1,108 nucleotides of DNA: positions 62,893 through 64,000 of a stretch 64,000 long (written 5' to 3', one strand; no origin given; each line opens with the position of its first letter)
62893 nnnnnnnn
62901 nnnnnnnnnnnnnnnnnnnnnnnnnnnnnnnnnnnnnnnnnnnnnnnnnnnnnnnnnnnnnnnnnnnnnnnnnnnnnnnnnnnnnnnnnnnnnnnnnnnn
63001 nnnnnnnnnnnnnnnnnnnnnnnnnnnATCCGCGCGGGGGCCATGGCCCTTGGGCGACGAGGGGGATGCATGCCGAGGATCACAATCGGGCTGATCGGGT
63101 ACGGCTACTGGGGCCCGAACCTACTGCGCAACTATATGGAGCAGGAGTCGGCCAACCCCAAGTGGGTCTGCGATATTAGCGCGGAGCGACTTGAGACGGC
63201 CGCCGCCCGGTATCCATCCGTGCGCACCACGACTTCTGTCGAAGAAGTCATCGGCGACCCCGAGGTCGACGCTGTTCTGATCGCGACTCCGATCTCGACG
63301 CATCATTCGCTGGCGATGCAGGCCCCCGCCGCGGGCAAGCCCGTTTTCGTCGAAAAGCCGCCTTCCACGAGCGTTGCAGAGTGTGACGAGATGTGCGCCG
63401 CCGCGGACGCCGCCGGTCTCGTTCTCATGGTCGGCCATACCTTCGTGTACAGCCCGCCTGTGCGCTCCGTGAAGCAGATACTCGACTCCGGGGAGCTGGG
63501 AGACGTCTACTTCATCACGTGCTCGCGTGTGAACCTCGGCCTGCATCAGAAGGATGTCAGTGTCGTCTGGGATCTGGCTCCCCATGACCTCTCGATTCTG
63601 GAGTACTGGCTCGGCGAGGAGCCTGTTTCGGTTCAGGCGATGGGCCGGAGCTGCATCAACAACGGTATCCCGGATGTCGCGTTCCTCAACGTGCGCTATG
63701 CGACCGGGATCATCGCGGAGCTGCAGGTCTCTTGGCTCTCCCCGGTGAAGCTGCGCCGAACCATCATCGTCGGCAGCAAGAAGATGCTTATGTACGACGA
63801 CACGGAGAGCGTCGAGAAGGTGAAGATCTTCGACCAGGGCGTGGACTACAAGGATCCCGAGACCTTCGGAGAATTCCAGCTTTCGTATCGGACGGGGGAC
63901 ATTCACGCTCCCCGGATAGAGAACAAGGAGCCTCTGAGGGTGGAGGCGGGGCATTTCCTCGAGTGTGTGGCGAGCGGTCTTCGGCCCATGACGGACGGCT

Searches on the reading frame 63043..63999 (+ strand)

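Call 52: search_protein_families(library=ncbifam, proteins=[window:63043-63999:+], max_evalue=1e-8)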
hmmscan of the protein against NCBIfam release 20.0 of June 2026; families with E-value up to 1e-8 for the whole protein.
window:63043-63999:+ (319 aa): 9 families
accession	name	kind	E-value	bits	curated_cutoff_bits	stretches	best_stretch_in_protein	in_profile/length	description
NF040723.1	UDP-GlcNAcDh_Arch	equivalog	1.1e-44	153.2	450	1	14-319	2-284/302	UDP-N-acetylglucosamine 3-dehydrogenase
TIGR04380.1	myo_inos_iolG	equivalog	2.5e-32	112.1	355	1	13-275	2-276/330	inositol 2-dehydrogenase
NF008607.0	PRK11579.1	subfamily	5.9e-20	71.5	330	1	12-159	4-149/346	oxidoreductase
NF052479.1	LevoglcsnDh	equivalog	1.6e-19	69.9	650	1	37-156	36-155/386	levoglucosan dehydrogenase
NF041392.1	XylDh_Gfo6_Halo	equivalog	1.4e-16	60.3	350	1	13-163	17-171/350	D-xylose 1-dehydrogenase Gfo6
NF052679.1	InsChiInosDhIolG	equivalog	4.1e-16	58.9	540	1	13-200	3-195/343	bifunctional inositol 2-dehydrogenase/D-chiro-inositol 1-dehydrogenase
NF007574.0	PRK10206.1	equivalog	4.6e-13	48.9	352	1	49-247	40-243/345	oxidoreductase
NF058563.1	BT_2159_fam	equivalog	2.6e-12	46.4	650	1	13-167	1-155/350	disaccharide 3-dehydrogenase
NF058561.1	BT_2158_fam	equivalog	8.8e-11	41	750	1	13-160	36-182/487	glycoside 3-dehydrogenase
